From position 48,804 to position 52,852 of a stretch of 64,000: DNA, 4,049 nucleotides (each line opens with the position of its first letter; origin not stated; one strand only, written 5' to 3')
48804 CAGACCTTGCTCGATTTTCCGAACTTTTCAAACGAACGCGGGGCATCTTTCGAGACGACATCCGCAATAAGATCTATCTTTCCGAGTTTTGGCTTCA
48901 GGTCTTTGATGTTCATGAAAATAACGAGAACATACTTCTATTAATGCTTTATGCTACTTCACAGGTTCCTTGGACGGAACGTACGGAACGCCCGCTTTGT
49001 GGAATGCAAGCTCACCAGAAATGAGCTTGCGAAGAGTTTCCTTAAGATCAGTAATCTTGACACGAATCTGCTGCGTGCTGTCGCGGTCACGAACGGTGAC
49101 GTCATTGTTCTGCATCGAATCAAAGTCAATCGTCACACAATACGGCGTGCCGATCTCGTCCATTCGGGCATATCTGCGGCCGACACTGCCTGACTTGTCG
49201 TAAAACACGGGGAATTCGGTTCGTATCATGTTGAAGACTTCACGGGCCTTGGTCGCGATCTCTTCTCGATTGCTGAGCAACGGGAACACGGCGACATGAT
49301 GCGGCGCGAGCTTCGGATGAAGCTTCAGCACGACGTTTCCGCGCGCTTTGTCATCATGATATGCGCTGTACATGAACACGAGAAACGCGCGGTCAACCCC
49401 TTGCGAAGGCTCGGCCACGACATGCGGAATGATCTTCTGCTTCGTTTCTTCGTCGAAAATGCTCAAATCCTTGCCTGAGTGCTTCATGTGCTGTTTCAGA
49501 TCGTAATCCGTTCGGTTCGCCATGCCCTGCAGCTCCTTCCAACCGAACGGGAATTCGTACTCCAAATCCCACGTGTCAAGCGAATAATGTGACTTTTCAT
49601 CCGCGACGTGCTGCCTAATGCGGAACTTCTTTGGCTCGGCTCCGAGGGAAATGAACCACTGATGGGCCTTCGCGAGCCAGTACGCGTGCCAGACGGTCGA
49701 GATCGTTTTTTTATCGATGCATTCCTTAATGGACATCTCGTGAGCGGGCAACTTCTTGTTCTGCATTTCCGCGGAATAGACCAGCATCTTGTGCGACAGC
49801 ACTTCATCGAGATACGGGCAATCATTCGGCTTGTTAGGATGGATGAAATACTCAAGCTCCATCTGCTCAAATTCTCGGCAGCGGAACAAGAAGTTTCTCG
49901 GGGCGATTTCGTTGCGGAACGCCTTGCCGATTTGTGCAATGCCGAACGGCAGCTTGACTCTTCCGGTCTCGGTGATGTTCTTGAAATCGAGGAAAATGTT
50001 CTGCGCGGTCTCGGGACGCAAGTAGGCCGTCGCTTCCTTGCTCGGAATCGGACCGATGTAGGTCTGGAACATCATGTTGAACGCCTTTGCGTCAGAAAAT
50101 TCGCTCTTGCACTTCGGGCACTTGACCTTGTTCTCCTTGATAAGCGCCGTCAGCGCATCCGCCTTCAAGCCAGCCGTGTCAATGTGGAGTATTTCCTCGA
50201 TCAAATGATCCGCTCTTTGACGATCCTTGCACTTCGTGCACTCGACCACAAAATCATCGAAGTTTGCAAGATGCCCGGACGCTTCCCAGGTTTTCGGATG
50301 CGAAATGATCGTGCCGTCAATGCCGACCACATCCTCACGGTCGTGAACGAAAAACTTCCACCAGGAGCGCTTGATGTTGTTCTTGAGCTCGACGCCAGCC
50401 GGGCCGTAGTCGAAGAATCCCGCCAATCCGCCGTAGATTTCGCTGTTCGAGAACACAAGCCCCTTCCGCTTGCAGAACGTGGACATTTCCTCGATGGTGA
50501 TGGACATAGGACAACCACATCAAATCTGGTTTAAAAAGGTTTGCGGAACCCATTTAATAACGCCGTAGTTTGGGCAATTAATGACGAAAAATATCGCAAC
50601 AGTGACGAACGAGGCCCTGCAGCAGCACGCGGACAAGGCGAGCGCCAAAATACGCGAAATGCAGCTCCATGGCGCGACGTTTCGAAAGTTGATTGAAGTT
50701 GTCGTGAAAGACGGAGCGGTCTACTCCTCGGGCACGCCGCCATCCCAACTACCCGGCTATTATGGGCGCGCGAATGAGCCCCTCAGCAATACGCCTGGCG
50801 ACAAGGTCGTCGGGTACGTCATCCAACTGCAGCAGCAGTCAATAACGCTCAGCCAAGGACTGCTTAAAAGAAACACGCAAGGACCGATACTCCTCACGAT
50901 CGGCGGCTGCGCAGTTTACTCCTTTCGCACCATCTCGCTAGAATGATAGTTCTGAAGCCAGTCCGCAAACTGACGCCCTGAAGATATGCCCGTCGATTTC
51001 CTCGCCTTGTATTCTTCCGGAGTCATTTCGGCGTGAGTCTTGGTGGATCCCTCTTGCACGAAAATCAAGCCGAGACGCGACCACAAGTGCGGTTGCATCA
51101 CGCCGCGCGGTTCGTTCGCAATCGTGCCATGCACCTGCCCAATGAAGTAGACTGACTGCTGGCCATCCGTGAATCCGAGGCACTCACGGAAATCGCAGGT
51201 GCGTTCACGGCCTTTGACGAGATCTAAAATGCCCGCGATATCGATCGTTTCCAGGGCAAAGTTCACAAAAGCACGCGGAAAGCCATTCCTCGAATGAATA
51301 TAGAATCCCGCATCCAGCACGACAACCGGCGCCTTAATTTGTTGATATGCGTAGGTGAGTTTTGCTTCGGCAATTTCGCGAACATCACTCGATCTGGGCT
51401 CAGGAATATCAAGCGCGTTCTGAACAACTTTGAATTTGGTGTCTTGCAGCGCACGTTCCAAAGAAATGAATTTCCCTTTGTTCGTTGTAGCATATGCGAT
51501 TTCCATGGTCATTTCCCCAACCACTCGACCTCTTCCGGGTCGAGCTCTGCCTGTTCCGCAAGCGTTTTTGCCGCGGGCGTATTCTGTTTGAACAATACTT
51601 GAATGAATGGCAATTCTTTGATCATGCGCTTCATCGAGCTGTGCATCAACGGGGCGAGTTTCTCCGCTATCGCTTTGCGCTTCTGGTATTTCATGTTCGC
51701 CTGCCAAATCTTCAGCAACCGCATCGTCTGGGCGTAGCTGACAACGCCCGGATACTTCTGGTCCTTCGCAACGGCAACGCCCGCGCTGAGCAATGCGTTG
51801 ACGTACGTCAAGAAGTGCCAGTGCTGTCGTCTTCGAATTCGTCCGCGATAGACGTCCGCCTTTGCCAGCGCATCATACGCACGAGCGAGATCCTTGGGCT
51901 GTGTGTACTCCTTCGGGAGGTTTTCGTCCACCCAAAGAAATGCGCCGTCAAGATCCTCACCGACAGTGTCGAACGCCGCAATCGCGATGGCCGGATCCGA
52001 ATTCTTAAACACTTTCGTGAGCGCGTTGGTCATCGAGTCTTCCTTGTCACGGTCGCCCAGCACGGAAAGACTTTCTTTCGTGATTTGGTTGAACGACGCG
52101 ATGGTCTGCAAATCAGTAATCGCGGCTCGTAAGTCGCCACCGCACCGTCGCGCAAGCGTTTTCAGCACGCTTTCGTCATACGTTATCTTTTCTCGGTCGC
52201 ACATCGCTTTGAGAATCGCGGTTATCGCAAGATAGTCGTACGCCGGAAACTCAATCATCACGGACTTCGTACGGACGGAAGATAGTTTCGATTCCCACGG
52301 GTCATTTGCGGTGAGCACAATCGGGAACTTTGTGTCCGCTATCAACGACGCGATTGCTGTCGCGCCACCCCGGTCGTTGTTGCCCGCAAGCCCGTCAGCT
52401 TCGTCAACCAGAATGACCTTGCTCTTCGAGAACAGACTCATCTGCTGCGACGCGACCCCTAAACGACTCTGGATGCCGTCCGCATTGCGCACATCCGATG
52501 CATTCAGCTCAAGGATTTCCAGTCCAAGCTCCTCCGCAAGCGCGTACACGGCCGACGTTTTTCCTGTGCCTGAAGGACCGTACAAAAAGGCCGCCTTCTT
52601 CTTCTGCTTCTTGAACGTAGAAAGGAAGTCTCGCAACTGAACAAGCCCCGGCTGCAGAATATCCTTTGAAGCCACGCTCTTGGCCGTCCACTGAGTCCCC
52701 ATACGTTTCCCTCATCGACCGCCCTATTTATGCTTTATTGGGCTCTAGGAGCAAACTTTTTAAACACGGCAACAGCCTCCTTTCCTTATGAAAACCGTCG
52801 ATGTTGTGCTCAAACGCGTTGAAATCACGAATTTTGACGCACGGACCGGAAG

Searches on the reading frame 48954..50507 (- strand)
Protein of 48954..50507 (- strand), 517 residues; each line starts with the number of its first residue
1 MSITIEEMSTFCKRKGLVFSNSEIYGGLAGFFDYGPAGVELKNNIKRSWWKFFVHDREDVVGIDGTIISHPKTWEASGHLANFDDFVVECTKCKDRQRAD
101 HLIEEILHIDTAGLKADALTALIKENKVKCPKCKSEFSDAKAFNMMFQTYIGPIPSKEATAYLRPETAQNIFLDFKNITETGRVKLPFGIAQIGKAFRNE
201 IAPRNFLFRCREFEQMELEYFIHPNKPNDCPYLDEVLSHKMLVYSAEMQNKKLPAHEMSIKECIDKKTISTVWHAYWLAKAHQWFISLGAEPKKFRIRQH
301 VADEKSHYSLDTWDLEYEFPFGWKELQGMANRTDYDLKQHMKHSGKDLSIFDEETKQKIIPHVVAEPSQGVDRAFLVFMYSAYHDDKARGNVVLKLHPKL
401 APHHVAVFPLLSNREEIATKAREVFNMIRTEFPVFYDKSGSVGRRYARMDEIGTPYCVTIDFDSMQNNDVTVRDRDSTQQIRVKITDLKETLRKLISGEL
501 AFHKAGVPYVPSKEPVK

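Call 26: search_protein_families(library=pfam, proteins=[window:48954-50507:-], max_evalue=0.001)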
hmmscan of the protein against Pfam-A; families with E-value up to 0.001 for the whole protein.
window:48954-50507:- (517 aa): 2 families
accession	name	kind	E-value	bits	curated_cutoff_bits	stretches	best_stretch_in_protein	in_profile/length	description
PF03129.25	HGTP_anticodon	-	2e-19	70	21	1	404-494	1-93/94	Anticodon binding domain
PF00587.30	tRNA-synt_2b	-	1.2e-07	32.4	29.3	1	159-251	9-98/179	tRNA synthetase class II core domain (G, H, P, S and T)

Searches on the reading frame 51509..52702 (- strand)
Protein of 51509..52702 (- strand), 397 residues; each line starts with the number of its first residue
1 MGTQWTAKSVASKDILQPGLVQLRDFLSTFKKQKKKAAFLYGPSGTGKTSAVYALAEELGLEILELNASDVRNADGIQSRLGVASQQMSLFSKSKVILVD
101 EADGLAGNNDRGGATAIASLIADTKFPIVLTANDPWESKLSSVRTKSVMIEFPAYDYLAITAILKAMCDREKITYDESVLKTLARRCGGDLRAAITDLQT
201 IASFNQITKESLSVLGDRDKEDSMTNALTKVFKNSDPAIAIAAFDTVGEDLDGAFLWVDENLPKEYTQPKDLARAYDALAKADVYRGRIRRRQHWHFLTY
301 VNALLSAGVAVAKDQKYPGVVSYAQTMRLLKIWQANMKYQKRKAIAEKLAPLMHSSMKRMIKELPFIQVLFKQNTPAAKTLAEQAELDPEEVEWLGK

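Call 26: search_protein_families(library=pfam, proteins=[window:51509-52702:-], max_evalue=0.001)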
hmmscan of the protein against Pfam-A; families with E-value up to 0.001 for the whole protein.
window:51509-52702:- (397 aa): 7 families
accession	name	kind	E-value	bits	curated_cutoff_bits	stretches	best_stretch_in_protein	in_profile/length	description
PF00004.35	AAA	-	1.3e-13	52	21.2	1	39-136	2-112/131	ATPase family associated with various cellular activities (AAA)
PF21960.2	RCF1-5-like_lid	-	2.5e-08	34.2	27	1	163-202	2-42/43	RCF1/5-like, AAA+ ATPase lid domain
PF13191.12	AAA_16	-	8.4e-05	23.6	32.6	1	22-62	11-51/167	AAA ATPase domain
PF13401.12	AAA_22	-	0.00021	22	27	0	34-69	4-42/130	AAA domain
PF16193.11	AAA_assoc_2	-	0.00031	21.4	34.3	1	171-208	3-40/81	AAA C-terminal domain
PF13604.12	AAA_30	-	0.0005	20.3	27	0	30-109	13-103/191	AAA domain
PF00910.28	RNA_helicase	-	0.00086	20.2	21.5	0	39-106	2-62/105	RNA helicase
